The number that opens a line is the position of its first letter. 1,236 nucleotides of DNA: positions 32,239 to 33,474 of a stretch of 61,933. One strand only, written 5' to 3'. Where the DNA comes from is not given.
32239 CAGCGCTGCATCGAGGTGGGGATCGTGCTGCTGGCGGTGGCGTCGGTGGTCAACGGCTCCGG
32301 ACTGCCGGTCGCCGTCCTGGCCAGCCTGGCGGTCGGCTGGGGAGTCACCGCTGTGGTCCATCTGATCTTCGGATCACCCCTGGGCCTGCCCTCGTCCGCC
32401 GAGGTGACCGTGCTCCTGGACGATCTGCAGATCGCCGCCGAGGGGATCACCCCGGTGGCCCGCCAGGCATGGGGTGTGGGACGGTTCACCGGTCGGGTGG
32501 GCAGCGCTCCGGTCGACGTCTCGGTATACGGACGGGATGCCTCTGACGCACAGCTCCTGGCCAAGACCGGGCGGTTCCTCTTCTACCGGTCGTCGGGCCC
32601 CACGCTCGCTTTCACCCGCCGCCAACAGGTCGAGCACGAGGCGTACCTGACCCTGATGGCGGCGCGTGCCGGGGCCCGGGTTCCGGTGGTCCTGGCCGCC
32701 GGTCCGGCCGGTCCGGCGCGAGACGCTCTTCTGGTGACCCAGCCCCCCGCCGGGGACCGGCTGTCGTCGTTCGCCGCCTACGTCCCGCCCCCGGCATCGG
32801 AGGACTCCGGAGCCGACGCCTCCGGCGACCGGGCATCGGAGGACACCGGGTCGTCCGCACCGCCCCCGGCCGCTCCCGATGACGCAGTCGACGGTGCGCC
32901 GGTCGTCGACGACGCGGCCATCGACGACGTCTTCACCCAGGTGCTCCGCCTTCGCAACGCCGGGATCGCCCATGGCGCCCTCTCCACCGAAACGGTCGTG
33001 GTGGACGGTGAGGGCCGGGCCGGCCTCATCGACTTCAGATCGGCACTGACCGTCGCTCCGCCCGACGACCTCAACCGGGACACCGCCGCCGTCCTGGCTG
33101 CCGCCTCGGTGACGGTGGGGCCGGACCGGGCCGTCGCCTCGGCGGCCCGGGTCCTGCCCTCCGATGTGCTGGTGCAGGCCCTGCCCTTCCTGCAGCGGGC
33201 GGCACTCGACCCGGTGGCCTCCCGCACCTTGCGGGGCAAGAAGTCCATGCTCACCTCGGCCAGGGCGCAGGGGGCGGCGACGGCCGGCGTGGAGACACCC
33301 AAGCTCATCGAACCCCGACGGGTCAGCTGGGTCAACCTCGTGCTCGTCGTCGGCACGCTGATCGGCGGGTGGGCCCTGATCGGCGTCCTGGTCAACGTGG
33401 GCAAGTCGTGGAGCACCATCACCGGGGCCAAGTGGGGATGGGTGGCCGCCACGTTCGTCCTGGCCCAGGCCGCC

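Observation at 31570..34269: An 899-aa membrane protein combining a flippase-like UPF0104 domain with a kinase-like domain that lacks the catalytic residues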

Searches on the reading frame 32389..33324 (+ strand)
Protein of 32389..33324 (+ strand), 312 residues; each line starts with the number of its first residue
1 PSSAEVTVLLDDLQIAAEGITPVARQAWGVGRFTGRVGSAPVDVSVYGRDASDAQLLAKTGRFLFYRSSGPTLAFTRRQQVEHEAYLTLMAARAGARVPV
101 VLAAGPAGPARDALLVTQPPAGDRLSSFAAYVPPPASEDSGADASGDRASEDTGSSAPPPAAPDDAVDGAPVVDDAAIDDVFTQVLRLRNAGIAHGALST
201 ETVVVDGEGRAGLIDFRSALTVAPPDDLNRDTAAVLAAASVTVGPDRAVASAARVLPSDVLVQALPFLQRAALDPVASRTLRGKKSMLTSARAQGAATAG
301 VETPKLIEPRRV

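Call 24: search_protein_representatives(alignment_id=A1)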
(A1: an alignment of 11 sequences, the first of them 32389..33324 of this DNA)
Query: 11 sequences, 318 profile positions. Proteins with E-value up to 0.001 (for the whole library): 2048; up to 1e-10: 1295; up to 1e-30: 265. The best 150 are listed.
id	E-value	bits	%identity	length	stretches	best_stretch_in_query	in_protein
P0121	2.6e-144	496.8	-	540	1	9-318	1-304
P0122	2.0e-108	378.9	-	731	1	26-318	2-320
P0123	6.7e-103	360.8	-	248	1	48-292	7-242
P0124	1.9e-96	339.5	-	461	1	2-247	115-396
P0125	1.1e-83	297.6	-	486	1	1-258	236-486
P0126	4.8e-82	292.2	-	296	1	44-269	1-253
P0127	1.3e-81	290.8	-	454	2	156-311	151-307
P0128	1.6e-80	287.2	-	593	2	5-129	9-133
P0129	5.7e-80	285.4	-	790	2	1-127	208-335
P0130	5.9e-79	282.1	-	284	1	46-231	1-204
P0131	7.7e-79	281.7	-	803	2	1-128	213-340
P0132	6.8e-78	278.6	-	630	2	168-318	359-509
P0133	1.1e-72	261.4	-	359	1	1-157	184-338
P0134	1.6e-71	257.6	-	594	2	1-128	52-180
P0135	2.7e-70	253.6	-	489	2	1-121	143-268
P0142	6.0e-64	232.8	-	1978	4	175-306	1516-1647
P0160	4.4e-56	206.9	-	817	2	1-128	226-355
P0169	2.3e-53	198.0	-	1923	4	174-306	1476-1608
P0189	2.9e-48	181.2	-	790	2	9-129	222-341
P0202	7.5e-46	173.3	-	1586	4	4-109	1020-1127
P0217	2.2e-43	165.2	-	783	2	2-128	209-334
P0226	2.4e-42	161.8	-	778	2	1-118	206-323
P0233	8.0e-42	160.1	-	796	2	6-117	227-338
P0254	1.5e-39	152.6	-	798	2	174-318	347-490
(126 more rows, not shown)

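Call 35: find_related_loci(query=A1, collection=genome_contigs, flank=10000)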
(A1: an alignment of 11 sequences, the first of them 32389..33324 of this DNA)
Query A1 (312 aa) in genome_contigs; peptide patterns used: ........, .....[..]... (x = any residue, [..] = any of these).
447 stretches matched a pattern; 429 encode a relative of the query (tblastn E <= 1e-3); the best 80 are kept; 80 distinct loci.
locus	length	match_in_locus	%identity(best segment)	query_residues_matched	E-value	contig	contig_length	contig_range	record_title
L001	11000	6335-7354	64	1-312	6e-125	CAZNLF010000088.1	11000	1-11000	MAG TPA_asm: uncultured Acidimicrobiaceae bacterium isolate binchicken_co162_455 genome assembly, contig: NODE_14771_len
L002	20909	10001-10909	66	1-312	3e-123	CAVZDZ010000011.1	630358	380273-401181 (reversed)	MAG: uncultured Acidimicrobiaceae bacterium isolate MFD06092.bin.2.138 genome assembly, contig: contig_9198, whole genom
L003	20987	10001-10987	66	1-312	3e-122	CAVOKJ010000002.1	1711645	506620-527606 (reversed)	MAG: uncultured Acidimicrobiales bacterium isolate MFD00082.bin.1.153 genome assembly, contig: contig_1911, whole genome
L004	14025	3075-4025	64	1-312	6e-122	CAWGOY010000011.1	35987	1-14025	MAG: uncultured Acidimicrobiaceae bacterium isolate MFD04540.bin.2.30 genome assembly, contig: contig_40371, whole genom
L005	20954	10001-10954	65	1-312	6e-121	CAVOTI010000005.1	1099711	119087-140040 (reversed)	MAG: uncultured Acidimicrobiales bacterium isolate MFD00082.bin.2.63 genome assembly, contig: contig_6610, whole genome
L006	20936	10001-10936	64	1-312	4e-118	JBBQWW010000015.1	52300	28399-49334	MAG: Acidimicrobiales bacterium isolate Co_metawrap_2080 Cmw_2080_k141_20600502_length_52300_cov_10.0000, whole genome s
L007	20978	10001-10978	64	1-312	6e-118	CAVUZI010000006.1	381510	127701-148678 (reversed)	MAG: uncultured Acidimicrobiaceae bacterium isolate MFD05512.bin.2.105 genome assembly, contig: contig_1145, whole genom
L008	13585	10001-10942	66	1-312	4e-117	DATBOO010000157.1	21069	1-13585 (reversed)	MAG TPA_asm: Acidimicrobiales bacterium isolate SMAG_U4053 k141_1633510, whole genome shotgun sequence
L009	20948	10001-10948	65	1-312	3e-117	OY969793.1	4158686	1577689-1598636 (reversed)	MAG: uncultured Acidimicrobiales bacterium isolate MFD09671.bin.c.2 genome assembly, chromosome: 1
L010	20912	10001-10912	65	1-312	3e-115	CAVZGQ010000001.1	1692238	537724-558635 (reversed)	MAG: uncultured Acidimicrobiaceae bacterium isolate MFD04463.bin.2.20 genome assembly, contig: contig_10976, whole genom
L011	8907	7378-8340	63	1-312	4e-115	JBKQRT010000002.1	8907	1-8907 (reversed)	MAG: Acidimicrobiales bacterium isolate MGr3G3H3I__bin_155 MGr3G3H3I_000000002194, whole genome shotgun sequence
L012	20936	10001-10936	64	1-312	5e-115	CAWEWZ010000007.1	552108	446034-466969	MAG: uncultured Acidimicrobiaceae bacterium isolate MFD05502.bin.2.144 genome assembly, contig: contig_5308, whole genom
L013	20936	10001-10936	64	1-312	3e-114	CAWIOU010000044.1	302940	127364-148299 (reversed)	MAG: uncultured Acidimicrobiaceae bacterium isolate MFD01633.bin.1.119 genome assembly, contig: contig_7620, whole genom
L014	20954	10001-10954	64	1-312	4e-114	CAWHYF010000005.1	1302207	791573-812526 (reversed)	MAG: uncultured Acidimicrobiaceae bacterium isolate MFD05521.bin.1.288 genome assembly, contig: contig_44141, whole geno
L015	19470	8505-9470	63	2-312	3e-114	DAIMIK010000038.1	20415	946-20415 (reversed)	MAG TPA_asm: Acidimicrobiales bacterium isolate CTOTU11302 NODE_470_length_20415_cov_6.347397, whole genome shotgun sequ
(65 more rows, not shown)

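Call 38: find_homologous_proteins(query=P0233, max_evalue=0.00001)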
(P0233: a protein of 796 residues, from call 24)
Query P0233 (796 aa): 346 proteins with E <= 0.00001 among 8000 candidates; the best 120 are listed.
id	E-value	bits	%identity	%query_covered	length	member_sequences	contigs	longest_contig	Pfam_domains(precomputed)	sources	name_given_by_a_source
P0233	0.0e+0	1642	100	100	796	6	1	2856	PF03706.19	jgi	-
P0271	0.0e+0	1377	83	100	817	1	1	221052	PF03706.19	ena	-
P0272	6.3e-230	784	52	97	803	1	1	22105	PF03706.19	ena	-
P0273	5.5e-180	618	46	98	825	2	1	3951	PF03706.19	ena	-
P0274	3.5e-179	616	47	98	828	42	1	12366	PF03706.19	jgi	-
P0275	2.4e-178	613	46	98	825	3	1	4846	PF03706.19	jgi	jgi:uncharacterized membrane protein YbhN (UPF0104 family)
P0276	3.9e-178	612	46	98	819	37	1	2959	PF03706.19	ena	-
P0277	1.2e-177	611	46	98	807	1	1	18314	PF03706.19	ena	-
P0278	1.6e-175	604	45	98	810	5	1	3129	PF03706.19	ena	-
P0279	1.1e-174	601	45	97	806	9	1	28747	PF03706.19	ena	-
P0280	4.8e-174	599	45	98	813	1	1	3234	PF03706.19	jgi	jgi:uncharacterized membrane protein YbhN (UPF0104 family)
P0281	9.1e-174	598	44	99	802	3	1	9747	PF03706.19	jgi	jgi:glycosyltransferase 2 family protein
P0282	6.6e-173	595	43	98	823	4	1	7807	PF03706.19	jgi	jgi:uncharacterized membrane protein YbhN (UPF0104 family)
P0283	2.1e-172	593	45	97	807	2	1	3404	PF03706.19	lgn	-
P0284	4.7e-172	592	45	97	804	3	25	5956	PF03706.19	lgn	-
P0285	1.1e-171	591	45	98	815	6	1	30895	PF03706.19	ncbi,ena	-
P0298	5.3e-170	585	46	97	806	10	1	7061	PF03706.19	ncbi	-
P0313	3.0e-169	583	44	99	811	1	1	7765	PF03706.19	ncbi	-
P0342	2.3e-162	560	42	97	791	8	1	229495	PF03706.19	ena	-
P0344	3.3e-161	556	43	95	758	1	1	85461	PF03706.19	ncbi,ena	-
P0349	1.7e-159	551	43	97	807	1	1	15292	PF03706.19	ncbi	-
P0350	3.8e-159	550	42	97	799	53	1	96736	PF03706.19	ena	-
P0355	1.3e-157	545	42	98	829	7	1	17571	PF03706.19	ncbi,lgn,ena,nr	ncbi:MAG: flippase-like domain-containing protein [Acidimicrobiales bacterium]|nr:flippase-like doma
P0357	1.4e-156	541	43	97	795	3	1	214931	PF03706.19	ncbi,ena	-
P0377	3.1e-152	527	42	97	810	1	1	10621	PF03706.19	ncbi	-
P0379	3.3e-151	523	41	97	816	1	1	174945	PF03706.19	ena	-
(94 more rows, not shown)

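Call 40: find_encoding_contigs(protein=P0271, flank=8000, max_places=1)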
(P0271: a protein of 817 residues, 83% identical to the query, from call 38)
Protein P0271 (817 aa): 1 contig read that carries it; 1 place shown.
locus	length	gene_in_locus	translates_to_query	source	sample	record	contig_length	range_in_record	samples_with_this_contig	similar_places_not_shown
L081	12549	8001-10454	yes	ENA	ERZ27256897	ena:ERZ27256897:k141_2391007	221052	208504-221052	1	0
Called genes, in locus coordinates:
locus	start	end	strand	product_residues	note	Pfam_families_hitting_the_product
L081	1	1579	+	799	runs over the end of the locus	PF03636:Glyco_hydro_65N, PF03632:Glyco_hydro_65m, PF03633:Glyco_hydro_65C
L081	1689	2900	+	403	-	PF00108:Thiolase_N, PF02803:Thiolase_C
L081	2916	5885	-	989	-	PF00486:Trans_reg_C, PF03704:BTAD, PF00931:NB-ARC (weak), PF13401:AAA_22 (weak), PF25872:HTH_77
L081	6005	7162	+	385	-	PF21320:WHD_Rv2258c, PF00891:Methyltransf_2, PF01209:Ubie_methyltran, PF13489:Methyltransf_23, PF05175:MTS, PF08241:Methyltransf_11, PF08242:Methyltransf_12, PF13649:Methyltransf_25, +3 more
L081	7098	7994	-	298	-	PF03631:Virul_fac_BrkB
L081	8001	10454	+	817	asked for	PF03706:LPG_synthase_TM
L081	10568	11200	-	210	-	PF02545:Maf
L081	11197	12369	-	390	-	PF01207:Dus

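Call 41: find_encoding_contigs(protein=P0342, flank=8000, max_places=1)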
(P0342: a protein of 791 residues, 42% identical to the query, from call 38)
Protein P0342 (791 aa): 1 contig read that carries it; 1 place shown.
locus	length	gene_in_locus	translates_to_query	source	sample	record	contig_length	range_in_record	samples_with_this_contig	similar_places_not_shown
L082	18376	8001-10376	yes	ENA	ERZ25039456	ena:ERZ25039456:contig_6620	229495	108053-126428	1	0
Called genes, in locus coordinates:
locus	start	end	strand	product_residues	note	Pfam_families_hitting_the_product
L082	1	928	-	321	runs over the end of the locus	PF10609:ParA, PF13614:AAA_31, PF01656:CbiA, PF06564:CBP_BcsQ (faint), PF09140:MipZ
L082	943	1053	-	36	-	-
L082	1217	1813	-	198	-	-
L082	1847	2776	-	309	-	-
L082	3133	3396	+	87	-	-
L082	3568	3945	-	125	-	-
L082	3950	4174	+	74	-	-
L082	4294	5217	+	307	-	PF03796:DnaB_C, PF06745:ATPase, PF13481:AAA_25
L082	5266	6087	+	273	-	-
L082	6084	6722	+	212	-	PF01551:Peptidase_M23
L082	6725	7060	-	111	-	-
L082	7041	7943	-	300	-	-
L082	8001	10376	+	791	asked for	PF03706:LPG_synthase_TM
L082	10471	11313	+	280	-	PF03781:FGE-sulfatase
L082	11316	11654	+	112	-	PF13649:Methyltransf_25 (faint)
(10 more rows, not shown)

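Call 42: find_encoding_contigs(protein=P0357, flank=8000, max_places=1)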
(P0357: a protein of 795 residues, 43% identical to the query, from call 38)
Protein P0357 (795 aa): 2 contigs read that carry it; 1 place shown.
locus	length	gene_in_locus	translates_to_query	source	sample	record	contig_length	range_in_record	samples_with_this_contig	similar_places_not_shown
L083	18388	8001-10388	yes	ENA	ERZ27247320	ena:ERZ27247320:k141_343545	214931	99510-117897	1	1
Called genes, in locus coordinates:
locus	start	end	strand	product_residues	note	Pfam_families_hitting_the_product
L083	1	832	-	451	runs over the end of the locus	PF00202:Aminotran_3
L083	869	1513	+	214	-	PF12147:Methyltransf_20, PF13649:Methyltransf_25 (weak)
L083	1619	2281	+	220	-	-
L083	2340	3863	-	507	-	PF00106:adh_short (faint), PF13561:adh_short_C2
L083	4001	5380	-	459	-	PF00990:GGDEF, PF22335:Cas10-Cmr2_palm2 (weak)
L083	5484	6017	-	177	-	PF00903:Glyoxalase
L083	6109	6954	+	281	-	PF00378:ECH_1, PF16113:ECH_2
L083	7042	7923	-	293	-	PF00248:Aldo_ket_red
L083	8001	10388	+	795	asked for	PF03706:LPG_synthase_TM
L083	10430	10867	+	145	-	PF19850:DUF6325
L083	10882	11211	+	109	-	-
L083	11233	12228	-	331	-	PF03631:Virul_fac_BrkB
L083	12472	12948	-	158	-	-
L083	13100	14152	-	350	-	PF00144:Beta-lactamase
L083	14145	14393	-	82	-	-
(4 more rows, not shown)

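Call 44: find_encoding_contigs(protein=P0379, flank=8000, max_places=1)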
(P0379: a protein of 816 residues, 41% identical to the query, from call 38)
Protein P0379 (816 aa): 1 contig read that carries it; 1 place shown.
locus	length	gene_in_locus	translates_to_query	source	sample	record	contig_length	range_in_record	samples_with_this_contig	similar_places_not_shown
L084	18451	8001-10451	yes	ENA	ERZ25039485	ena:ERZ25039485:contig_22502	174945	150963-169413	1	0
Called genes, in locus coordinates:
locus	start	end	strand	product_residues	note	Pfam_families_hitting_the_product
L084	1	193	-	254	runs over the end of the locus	PF00797:Acetyltransf_2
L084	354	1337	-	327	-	PF00117:GATase, PF02540:NAD_synthase (faint)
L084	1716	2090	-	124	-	PF00478:IMPDH, PF01070:FMN_dh (weak)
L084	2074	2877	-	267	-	PF00478:IMPDH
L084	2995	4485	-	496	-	PF00732:GMC_oxred_N, PF00890:FAD_binding_2 (weak), PF01266:DAO, PF13450:NAD_binding_8 (weak), PF05199:GMC_oxred_C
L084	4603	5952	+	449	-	-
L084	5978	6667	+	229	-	-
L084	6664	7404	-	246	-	PF07885:Ion_trans_2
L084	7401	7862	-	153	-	-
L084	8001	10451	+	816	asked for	PF03706:LPG_synthase_TM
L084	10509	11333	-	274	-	PF14023:Bestrophin-like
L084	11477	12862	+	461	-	PF00282:Pyridoxal_deC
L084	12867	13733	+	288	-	-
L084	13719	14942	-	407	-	PF03415:Peptidase_C11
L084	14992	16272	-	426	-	PF00654:Voltage_CLC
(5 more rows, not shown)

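Call 45: find_encoding_contigs(protein=P0350, flank=8000, max_places=1)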
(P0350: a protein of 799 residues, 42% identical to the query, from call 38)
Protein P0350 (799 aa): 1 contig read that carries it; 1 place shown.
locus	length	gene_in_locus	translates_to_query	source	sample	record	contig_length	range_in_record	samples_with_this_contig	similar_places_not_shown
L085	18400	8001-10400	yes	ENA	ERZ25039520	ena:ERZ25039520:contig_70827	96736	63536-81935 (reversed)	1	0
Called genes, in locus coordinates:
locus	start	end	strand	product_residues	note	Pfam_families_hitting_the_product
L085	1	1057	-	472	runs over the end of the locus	PF01512:Complex1_51K, PF10531:SLBB, PF22461:SLBB_2 (weak), PF10589:NADH_4Fe-4S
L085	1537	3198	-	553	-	PF00384:Molybdopterin, PF01568:Molydop_binding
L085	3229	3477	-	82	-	PF00384:Molybdopterin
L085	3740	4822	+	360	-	-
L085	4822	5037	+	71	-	-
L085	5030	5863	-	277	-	PF02634:FdhD-NarQ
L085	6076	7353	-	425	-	PF10009:DUF2252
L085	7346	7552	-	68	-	-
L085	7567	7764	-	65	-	-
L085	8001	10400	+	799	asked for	PF03706:LPG_synthase_TM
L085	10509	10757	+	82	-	-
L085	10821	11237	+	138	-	PF07366:SnoaL, PF12680:SnoaL_2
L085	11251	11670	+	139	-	PF00583:Acetyltransf_1, PF13508:Acetyltransf_7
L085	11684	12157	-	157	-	-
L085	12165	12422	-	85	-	-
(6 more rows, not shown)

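Call 46: predict_structure(alignment_id=A3)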
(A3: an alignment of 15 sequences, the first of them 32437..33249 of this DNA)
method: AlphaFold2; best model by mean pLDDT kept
length: 271 residues; sequences in the alignment: 15
mean_pLDDT: 83.5   pTM: 0.78
mean pLDDT of the five models: 83.5, 81.3, 81.2, 80.2, 80.0
residues with pLDDT >= 90: 157; 70-90: 51; 50-70: 57; < 50: 6
segments of 3 or more residues with pLDDT < 50: none
pLDDT, mean of each block of 10 residues (from residue 1): 88 87 94 68 64 57 91 98 96 90 95 79 60 55 55 79 98 97 95 95 95 97 93 97 96 77 64 40
secondary structure, 60 per line:
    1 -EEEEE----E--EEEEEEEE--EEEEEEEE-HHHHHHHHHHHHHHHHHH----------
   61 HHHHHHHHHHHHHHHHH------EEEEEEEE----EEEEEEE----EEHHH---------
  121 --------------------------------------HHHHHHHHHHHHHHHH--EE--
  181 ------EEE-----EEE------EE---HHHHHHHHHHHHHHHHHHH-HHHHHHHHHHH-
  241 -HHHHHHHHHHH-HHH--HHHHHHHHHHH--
elements in order: E2-6 E14-21 E24-31 H33-50 H61-77 E84-91 E96-102 H159-174 E187-189 E195-197 H209-227 H229-239 H242-252 H259-269

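Call 50: fold_search(model_id=the predicted structure, library=pdb)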
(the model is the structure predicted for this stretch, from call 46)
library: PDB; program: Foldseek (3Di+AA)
matches with E <= 10: 2000; with E <= 0.001: 1292
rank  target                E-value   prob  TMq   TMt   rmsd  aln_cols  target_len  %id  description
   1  3o2m_A                3.8e-06  1.00  0.42  0.33   9.7       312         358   10  Crystal Structure of JNK1-alpha1 isoform complex with a biaryl tetrazol (A-82118) (released 2011-01-12)
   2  8ssp_A                5.8e-06  1.00  0.41  0.41  10.8       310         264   12  AurA bound to danusertib and activating monobody Mb1 (released 2023-09-06)
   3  6v6a_A                9.3e-06  1.00  0.37  0.33  13.2       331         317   10  Inhibitory scaffolding of the ancient MAPK, ERK7 (released 2020-05-27)
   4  6m12_b                9.8e-06  1.00  0.43  0.20   9.2       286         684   14  Crystal Structure of Rnase L in complex with SU11652 (released 2020-09-02)
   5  8guw_A                9.8e-06  1.00  0.41  0.39   9.9       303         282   14  Structure of Aurora Kinase A in complex with activator peptide (released 2023-05-31)
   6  4ux9_C                1.0e-05  1.00  0.40  0.34   9.9       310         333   11  Crystal structure of JNK1 bound to a MKK7 docking motif (released 2015-03-25)
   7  9d4w_A                1.1e-05  1.00  0.36  0.34  11.3       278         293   11  Structure of PAK1 in complex with compound 12 (released 2025-04-02)
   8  1xo2_B                1.2e-05  1.00  0.40  0.38   6.5       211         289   16  Crystal structure of a human cyclin-dependent kinase 6 complex with a flavonol inhibitor, fisetin (released 2005-03-01)
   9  5u94                  1.2e-05  1.00  0.45  0.46   8.0       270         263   14  Crystal structure of the Mycobacterium tuberculosis PASTA kinase PknB in complex with the potential theraputic kinase in (released 2017-12-20)
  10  4yc3_A                1.2e-05  1.00  0.34  0.32   7.9       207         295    9  CDK1/CyclinB1/CKS2 Apo (released 2016-04-20)
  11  6gr8_A                1.2e-05  1.00  0.43  0.43   9.7       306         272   11  Human AURKC INCENP complex bound to BRD-7880 (released 2019-05-15)
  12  7elw_b                1.3e-05  1.00  0.43  0.20   9.2       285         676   14  Crystal structure of RNase L in complex with Myricetin (released 2021-11-24)
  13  9gl7                  1.4e-05  1.00  0.38  0.35  10.0       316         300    9  EGFR Exon20 insertion mutant NPG bound with (S)-3-((3-chloro-2-methoxyphenyl)amino)-2-(3-((tetrahydrofuran-2-yl)methoxy) (released 2025-05-14)
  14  6fdm_A                1.5e-05  1.00  0.46  0.44  10.2       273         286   12  Human Rio2 kinase structure (released 2019-01-30)
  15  9cj2_A                1.5e-05  1.00  0.41  0.33   7.1       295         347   14  Dual phosphorylated human p38 alpha (released 2024-11-13)
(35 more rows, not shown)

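Call 53: search_solved_structures(query=A3, max_evalue=1, show_alignments=3)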
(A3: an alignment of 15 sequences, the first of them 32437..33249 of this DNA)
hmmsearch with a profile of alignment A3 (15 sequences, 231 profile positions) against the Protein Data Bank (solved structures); distinct sequences matched with E-value up to 1: 1270 (the best 60 are shown).
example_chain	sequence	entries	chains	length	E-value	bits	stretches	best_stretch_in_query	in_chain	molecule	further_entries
1tqi_A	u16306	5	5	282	8.3e-07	31.8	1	106-201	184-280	conserved hypothetical protein | Rio2 serine kinase | Rio2 kinase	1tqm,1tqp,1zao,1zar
8t7t_A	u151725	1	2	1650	9e-07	31.7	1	121-168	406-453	eIF-2-alpha kinase GCN2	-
9gmp_A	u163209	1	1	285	3.3e-06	29.9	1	119-165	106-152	Uncharacterized protein (Map kinase kinase-like protein)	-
4azw_A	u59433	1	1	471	3.6e-06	29.7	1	60-171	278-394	WBDD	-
4uw0_A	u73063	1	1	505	4e-06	29.6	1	74-171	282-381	WBDD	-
4ax8_A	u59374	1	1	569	8.7e-06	28.5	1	79-171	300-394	WBDD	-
4azs_A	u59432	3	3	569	9.3e-06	28.4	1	79-171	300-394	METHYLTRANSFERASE WBDD | WBDD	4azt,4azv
2biy_A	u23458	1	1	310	1.3e-05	27.9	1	123-191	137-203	3-PHOSPHOINOSITIDE DEPENDENT PROTEIN KINASE-1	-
9p9u_A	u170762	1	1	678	1.6e-05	27.6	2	123-166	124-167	Epidermal growth factor receptor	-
1z5m_A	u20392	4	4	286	2.8e-05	26.8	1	123-191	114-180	3-phosphoinositide dependent protein kinase-1 | 3-phosphoinositide-dependent protein kinase 1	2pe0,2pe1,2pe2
3nus_A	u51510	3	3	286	2.8e-05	26.8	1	123-191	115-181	phosphoinositide-dependent kinase-1 | PkB-like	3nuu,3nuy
1uu9_A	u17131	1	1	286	2.8e-05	26.8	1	123-191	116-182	3-PHOSPHOINOSITIDE DEPENDENT PROTEIN KINASE-1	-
1h1w_A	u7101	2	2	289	2.8e-05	26.8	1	123-191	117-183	3-PHOSPHOINOSITIDE DEPENDENT PROTEIN KINASE-1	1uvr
3nun_A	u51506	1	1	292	2.9e-05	26.8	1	123-191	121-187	PkB-like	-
3pwy_A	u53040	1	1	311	3e-05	26.7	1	123-191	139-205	3-phosphoinositide-dependent protein kinase 1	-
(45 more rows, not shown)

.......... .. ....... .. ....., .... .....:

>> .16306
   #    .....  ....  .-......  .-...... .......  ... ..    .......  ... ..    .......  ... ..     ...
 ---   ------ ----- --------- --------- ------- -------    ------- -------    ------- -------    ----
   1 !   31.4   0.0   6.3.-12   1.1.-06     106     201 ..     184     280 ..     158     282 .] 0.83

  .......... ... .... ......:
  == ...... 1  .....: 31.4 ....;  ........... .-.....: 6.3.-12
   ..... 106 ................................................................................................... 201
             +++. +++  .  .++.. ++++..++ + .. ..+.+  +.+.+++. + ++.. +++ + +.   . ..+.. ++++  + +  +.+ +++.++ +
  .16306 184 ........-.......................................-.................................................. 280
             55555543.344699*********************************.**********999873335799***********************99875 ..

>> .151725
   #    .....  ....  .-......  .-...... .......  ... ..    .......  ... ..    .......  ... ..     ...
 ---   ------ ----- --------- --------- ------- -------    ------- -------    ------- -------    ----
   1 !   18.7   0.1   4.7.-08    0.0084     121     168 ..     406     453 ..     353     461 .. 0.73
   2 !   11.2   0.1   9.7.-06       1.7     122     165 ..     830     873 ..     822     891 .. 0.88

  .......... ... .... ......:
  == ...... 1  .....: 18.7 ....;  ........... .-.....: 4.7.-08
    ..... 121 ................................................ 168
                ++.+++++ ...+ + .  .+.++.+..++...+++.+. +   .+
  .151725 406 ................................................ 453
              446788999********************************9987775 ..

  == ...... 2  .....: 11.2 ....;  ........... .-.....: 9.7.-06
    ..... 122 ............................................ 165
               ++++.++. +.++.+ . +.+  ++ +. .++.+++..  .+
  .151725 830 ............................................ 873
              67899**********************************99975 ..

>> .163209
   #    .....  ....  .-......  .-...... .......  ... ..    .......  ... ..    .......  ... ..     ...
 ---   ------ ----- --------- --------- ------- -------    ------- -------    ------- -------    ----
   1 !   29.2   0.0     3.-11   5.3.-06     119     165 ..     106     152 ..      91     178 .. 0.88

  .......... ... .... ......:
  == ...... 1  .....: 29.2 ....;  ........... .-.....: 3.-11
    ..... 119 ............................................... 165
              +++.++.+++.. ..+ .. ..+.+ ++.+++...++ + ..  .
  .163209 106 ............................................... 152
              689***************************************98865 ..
